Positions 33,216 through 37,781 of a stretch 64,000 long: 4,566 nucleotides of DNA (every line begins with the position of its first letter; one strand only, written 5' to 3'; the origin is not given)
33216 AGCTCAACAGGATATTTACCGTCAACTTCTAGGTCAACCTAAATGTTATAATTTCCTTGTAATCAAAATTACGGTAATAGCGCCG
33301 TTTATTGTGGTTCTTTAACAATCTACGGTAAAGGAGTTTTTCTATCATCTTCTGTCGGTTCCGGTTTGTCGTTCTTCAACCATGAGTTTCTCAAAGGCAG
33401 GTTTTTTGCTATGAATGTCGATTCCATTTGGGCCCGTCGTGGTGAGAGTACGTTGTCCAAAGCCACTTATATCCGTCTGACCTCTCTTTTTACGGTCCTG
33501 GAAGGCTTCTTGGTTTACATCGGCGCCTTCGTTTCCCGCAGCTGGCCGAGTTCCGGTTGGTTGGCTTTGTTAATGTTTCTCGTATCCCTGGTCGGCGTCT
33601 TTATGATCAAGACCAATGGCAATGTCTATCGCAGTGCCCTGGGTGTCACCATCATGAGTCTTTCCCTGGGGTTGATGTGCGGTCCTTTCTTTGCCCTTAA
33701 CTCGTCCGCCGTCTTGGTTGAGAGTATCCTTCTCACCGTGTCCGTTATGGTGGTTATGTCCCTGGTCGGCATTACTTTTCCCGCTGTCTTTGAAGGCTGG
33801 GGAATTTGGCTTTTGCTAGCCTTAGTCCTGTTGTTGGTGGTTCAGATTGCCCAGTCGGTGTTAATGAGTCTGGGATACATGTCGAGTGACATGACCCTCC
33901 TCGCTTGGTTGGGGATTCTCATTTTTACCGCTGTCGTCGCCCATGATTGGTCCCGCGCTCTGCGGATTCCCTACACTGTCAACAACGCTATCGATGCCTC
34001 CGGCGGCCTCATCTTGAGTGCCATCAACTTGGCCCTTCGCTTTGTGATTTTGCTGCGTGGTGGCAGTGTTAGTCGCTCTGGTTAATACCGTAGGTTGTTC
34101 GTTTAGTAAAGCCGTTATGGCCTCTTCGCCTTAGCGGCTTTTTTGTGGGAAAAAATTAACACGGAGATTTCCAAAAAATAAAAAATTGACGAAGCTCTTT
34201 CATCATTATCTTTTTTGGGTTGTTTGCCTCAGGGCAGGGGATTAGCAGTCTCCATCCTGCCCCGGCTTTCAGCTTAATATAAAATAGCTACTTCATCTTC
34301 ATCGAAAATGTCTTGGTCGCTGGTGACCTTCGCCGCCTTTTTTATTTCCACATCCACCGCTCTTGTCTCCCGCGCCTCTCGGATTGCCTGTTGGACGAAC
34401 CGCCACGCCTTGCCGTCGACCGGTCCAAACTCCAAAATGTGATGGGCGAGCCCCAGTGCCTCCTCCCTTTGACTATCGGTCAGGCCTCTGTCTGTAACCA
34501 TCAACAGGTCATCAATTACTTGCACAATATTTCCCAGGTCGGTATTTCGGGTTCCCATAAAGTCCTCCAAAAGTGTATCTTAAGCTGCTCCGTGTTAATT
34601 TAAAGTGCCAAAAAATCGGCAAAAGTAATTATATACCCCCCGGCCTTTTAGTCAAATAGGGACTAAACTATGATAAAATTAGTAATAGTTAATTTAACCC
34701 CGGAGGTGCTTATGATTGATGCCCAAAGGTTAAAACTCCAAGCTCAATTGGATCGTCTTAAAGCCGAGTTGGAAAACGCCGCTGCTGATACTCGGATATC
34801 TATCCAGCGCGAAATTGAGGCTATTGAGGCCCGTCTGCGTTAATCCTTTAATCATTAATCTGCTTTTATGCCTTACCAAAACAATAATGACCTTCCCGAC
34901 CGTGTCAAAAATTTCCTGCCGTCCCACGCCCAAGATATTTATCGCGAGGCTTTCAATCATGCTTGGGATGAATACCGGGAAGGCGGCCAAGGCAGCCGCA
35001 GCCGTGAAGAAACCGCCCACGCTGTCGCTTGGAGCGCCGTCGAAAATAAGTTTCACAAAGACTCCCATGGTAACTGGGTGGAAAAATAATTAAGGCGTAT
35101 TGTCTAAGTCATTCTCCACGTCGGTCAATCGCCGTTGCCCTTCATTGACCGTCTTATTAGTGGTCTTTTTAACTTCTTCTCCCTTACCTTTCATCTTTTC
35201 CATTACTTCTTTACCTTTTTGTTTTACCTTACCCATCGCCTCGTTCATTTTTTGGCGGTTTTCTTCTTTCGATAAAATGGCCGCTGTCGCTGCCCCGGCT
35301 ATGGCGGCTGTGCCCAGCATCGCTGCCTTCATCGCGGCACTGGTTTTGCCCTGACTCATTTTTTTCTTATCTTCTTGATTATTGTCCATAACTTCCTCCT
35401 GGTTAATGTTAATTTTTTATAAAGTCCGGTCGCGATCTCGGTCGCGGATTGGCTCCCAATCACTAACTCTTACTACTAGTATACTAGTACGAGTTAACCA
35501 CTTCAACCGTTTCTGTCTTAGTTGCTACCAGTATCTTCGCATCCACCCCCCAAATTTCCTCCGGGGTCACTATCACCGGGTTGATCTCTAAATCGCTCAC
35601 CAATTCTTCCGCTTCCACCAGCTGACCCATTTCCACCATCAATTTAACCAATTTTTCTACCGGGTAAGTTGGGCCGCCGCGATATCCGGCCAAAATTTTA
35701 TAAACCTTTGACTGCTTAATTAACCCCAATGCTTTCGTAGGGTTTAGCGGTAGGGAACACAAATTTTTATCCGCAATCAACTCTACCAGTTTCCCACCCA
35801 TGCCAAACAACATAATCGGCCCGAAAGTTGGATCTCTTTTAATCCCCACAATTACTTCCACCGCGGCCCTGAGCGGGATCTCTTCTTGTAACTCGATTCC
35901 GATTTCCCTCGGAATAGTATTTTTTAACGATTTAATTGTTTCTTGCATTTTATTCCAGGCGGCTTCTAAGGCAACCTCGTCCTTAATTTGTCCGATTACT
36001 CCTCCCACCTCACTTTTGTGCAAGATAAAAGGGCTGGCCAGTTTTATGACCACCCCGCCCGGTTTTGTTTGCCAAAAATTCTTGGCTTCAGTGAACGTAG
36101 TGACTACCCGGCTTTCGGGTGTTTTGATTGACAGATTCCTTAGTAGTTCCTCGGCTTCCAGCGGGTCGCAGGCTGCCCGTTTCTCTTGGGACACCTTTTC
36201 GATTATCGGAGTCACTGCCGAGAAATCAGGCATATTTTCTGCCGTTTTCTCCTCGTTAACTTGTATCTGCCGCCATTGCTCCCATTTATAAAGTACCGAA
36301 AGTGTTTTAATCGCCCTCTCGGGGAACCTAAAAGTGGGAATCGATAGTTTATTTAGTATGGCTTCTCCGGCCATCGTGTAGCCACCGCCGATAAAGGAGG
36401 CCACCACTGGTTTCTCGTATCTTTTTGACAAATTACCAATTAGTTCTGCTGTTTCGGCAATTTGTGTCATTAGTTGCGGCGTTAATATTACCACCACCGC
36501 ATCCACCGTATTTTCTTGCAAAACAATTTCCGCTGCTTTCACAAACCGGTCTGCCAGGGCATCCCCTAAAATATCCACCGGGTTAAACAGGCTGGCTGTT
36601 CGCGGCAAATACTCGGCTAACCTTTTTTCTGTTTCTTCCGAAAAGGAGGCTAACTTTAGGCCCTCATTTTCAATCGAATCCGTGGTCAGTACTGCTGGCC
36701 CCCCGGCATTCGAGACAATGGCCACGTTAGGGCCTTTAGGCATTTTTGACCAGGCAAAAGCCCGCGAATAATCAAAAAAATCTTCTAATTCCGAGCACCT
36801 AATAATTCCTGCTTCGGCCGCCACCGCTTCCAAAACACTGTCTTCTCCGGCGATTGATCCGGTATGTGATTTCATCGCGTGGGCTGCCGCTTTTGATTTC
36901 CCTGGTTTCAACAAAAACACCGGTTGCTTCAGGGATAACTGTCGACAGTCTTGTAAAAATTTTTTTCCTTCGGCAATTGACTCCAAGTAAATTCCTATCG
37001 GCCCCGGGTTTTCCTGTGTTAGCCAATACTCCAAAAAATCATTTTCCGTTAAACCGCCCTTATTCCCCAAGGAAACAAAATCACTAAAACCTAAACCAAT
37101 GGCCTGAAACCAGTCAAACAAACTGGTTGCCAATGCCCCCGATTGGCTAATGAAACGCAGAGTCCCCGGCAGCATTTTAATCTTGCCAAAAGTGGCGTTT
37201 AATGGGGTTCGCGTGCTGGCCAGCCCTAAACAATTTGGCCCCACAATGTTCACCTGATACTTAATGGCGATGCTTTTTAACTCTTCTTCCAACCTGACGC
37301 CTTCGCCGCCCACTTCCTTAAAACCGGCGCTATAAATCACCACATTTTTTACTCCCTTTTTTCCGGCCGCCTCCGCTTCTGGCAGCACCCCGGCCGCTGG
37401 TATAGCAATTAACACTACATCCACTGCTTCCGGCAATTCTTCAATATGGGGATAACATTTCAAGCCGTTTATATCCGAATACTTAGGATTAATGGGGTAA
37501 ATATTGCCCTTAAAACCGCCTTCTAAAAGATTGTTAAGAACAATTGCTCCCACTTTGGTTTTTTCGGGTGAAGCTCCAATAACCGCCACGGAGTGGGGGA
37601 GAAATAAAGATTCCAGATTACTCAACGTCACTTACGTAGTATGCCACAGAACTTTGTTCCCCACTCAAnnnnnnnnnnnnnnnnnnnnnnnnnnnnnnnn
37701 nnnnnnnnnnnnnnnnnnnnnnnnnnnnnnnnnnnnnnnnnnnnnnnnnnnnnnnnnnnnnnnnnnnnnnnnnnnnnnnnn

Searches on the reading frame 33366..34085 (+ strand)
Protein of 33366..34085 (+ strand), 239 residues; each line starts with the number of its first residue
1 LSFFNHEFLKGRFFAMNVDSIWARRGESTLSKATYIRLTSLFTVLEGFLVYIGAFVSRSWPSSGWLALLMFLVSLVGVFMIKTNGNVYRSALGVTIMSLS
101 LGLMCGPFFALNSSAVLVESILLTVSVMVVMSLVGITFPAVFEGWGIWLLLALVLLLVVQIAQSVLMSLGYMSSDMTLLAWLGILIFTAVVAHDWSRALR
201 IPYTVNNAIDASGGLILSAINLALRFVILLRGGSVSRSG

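Call 40: search_protein_families(library=pfam, proteins=[window:33366-34085:+], max_evalue=0.001)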
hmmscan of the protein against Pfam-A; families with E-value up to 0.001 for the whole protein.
window:33366-34085:+ (239 aa): 1 family
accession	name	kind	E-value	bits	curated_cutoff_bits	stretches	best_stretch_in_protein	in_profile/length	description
PF01027.25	Bax1-I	-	1.5e-15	58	34.1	1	43-229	15-206/207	Inhibitor of apoptosis-promoting Bax1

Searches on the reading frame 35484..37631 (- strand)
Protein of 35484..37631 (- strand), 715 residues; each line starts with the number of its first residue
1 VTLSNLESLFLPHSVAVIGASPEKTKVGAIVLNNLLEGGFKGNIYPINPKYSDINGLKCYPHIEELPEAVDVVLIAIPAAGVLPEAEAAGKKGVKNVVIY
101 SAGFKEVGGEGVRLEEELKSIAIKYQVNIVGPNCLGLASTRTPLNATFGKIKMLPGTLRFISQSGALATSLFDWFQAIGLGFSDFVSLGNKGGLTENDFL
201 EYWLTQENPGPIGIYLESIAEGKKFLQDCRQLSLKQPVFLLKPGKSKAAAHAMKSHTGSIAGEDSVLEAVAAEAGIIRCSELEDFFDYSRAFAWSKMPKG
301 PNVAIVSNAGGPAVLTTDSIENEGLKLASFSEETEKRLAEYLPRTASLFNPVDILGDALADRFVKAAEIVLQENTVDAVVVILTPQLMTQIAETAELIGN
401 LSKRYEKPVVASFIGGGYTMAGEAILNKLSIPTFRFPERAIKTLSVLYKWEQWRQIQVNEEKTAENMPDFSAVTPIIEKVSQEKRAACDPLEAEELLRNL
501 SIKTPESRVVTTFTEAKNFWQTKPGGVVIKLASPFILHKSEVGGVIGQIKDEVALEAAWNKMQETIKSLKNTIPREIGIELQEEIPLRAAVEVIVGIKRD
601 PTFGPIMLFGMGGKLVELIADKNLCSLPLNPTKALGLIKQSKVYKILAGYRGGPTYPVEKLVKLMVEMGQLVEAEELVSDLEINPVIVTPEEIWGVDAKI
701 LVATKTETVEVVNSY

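Call 61: search_protein_families(library=pfam, proteins=[window:35484-37631:-], max_evalue=0.001)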
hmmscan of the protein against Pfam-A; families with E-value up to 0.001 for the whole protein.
window:35484-37631:- (715 aa): 5 families
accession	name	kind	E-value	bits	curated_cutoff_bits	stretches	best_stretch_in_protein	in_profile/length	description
PF13549.11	ATP-grasp_5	-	4.4e-51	173.8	27.6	1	480-702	2-221/221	ATP-grasp domain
PF13607.11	Succ_CoA_lig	-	1.2e-41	142.1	27.4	1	155-292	1-138/138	Succinyl-CoA ligase like flavodoxin domain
PF13380.12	CoA_binding_2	-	5.7e-24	85.2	22.8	1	14-138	2-114/116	CoA binding domain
PF02629.25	CoA_binding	-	3.4e-14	53.8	22.3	1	13-103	4-97/97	CoA binding domain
PF19045.5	Ligase_CoA_2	-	5.1e-09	36.8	23.7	1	303-451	1-155/162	Ligase-CoA domain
